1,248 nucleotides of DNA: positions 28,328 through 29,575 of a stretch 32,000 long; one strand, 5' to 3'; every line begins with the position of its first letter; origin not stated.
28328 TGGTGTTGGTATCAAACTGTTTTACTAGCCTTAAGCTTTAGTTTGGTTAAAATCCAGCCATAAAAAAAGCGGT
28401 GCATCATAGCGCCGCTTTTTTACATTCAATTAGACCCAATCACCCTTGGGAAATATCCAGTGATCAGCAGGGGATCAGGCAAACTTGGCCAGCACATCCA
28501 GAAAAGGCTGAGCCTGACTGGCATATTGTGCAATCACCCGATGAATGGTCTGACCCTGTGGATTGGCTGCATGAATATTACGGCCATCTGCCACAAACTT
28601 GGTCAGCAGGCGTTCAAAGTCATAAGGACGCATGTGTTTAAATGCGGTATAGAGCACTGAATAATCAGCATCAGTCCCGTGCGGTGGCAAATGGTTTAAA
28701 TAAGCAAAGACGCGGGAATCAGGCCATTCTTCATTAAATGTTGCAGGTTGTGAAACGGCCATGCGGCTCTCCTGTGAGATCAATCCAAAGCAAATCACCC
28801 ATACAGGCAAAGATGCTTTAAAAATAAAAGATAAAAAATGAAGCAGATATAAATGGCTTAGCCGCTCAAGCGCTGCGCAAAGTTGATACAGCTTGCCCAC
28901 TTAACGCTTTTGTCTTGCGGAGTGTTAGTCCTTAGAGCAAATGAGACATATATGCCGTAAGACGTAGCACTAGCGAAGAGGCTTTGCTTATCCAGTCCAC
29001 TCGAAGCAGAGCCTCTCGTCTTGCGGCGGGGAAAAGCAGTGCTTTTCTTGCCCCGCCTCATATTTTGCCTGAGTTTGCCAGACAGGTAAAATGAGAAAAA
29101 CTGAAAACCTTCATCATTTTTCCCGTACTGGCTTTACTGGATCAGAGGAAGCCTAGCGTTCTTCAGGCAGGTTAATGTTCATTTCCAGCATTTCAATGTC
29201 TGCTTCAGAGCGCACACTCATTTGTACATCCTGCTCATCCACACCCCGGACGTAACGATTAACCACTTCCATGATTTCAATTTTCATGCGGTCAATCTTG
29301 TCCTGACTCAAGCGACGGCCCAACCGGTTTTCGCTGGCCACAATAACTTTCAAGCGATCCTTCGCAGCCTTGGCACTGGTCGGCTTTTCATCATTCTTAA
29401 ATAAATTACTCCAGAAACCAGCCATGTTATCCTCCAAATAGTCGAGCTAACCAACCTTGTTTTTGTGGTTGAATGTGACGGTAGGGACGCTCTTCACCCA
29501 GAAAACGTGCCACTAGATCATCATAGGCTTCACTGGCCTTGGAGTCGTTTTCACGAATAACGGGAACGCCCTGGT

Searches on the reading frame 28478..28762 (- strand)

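Call 14: search_protein_families(library=pfam, proteins=[window:28478-28762:-], max_evalue=0.01)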
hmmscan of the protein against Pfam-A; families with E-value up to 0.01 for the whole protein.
seq(95 aa): 0 families

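Call 15: search_protein_families(library=ncbifam, proteins=[window:28478-28762:-], max_evalue=0.01)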
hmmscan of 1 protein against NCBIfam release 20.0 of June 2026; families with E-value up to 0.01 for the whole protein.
seq(95 aa): 1 family
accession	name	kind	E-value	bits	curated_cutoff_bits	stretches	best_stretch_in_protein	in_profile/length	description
NF038106.1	gamma_NF038106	equivalog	7.7e-28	96.6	50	1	4-94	3-92/93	PA4642 family protein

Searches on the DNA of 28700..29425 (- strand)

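Call 4: search_rna_families(source=window, start=28700, end=29200, threshold=evalue, max_evalue=10, show_alignments=3)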
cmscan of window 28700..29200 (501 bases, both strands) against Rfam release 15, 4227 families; matches with E-value up to 10: 4.
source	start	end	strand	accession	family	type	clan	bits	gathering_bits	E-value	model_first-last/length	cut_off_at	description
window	29077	29132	+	RF04113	MIR1523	Gene; miRNA;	-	14.9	96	7.2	18-76/92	no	MIR1523 microRNA precursor family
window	29077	29132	-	RF04113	MIR1523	Gene; miRNA;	-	14.7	96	8.6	18-76/92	no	MIR1523 microRNA precursor family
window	28864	28931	+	RF03653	mir-971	Gene; miRNA;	-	13.6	53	9.5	1-77/77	no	mir-971 microRNA precursor family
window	29067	29093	+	RF03012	Mu-gpT-DE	Gene; sRNA;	-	11.5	49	9.6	1-53/53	no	Mu-gpT-DE RNA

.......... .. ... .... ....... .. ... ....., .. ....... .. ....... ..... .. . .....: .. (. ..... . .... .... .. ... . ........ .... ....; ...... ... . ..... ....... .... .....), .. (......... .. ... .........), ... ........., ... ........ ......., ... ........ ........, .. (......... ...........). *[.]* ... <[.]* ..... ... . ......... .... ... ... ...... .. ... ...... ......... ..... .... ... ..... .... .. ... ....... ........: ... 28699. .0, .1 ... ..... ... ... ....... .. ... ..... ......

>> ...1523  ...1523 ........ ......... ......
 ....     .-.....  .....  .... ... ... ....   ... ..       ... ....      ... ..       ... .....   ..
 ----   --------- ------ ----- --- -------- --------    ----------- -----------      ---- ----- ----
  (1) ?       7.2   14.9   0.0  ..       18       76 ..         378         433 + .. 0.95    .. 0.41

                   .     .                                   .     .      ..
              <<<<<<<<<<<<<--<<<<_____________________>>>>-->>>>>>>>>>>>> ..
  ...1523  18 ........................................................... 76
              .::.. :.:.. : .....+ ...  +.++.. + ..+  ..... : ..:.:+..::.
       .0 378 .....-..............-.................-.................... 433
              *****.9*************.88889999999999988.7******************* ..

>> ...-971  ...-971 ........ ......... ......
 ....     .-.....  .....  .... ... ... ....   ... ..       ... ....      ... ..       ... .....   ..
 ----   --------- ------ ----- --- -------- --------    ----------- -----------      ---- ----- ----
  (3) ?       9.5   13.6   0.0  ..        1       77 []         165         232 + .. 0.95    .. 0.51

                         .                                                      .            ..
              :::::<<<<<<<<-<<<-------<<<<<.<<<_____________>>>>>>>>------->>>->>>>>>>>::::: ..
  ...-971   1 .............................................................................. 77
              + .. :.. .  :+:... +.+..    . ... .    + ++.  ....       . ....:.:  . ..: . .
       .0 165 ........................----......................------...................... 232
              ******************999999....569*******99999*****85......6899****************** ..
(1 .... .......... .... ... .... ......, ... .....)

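Call 23: search_rna_families(sources=[L036, L047, L040, L016, L003, L053, L014, L033, L009, L030], threshold=evalue, max_evalue=1)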
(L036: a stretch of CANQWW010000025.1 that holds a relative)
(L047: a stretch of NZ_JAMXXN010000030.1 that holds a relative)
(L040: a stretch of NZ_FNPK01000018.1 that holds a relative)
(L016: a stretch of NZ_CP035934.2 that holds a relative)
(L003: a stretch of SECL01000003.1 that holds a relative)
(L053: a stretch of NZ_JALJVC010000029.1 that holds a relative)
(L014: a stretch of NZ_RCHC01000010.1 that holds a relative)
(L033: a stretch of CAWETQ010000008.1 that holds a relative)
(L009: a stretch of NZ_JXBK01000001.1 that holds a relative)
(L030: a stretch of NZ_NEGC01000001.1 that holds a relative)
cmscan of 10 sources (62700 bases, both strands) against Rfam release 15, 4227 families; matches with E-value up to 1: 22.
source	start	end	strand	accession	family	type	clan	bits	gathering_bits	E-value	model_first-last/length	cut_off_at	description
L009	3773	3831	+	RF02064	STnc370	Gene; sRNA;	-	39.4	54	0.058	1-71/71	no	Enterobacterial sRNA STnc370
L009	3793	3852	-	RF02064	STnc370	Gene; sRNA;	-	39.2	54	0.061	1-71/71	no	Enterobacterial sRNA STnc370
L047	3737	3804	+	RF00506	Thr_leader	Cis-reg; leader;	-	39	55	0.001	1-118/118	no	Threonine operon leader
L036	4673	4742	+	RF02064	STnc370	Gene; sRNA;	-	36.5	54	0.23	1-71/71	no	Enterobacterial sRNA STnc370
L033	3751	3822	-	RF02064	STnc370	Gene; sRNA;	-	34.6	54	0.59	1-71/71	no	Enterobacterial sRNA STnc370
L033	3669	3791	+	RF02053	STnc430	Gene; sRNA;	-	34.1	47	0.13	1-162/162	no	Enterobacterial sRNA STnc430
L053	3849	3916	+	RF00506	Thr_leader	Cis-reg; leader;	-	33.5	55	0.02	1-118/118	no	Threonine operon leader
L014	5173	5252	+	RF02059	STnc50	Gene; sRNA;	-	33.2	55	0.088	1-84/84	no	Salmonella enterica sRNA STnc40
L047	3753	3801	+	RF02607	AbsR25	Gene; sRNA;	-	32.7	47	0.1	1-164/164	no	Acinetobacter sRNA 25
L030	3659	3740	+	RF02074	STnc240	Gene; sRNA;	-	32.3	55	0.65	1-77/77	no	Enterobacterial sRNA STnc240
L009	3769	3829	+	RF00506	Thr_leader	Cis-reg; leader;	-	31.3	55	0.065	1-118/118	no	Threonine operon leader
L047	3768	3817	-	RF00506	Thr_leader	Cis-reg; leader;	-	30.7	55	0.088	1-118/118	no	Threonine operon leader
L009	3767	3898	+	RF01770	rimP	Cis-reg; leader;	-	29.5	47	0.96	1-102/102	no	Gammaprotebacteria rimP leader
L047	3735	3803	+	RF00513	Trp_leader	Cis-reg; leader;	-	28.3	41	0.13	1-100/100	no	Tryptophan operon leader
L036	4663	4740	+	RF00506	Thr_leader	Cis-reg; leader;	-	28.2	55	0.35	1-118/118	no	Threonine operon leader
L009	3795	3845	-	RF00506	Thr_leader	Cis-reg; leader;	-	28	55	0.39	1-118/118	no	Threonine operon leader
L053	3880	3936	-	RF00506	Thr_leader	Cis-reg; leader;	-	27.2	55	0.61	1-118/118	no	Threonine operon leader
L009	3773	3848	+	RF02625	WsnRNA46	Gene; sRNA;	-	26.7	65.3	0.42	1-151/151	no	Wolbachia sRNA 46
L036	4703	4760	-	RF00506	Thr_leader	Cis-reg; leader;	-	26.4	55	0.96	1-118/118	no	Threonine operon leader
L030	4767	4832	-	RF02651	SorY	Gene; sRNA;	-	26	111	0.4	1-83/83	no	Singlet oxygen resistance RNA Y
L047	3769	3868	-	RF00513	Trp_leader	Cis-reg; leader;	-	25.6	41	0.63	1-100/100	no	Tryptophan operon leader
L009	3798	3845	-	RF00512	Leu_leader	Cis-reg; leader;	-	25.5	50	0.52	1-148/148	no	Leucine operon leader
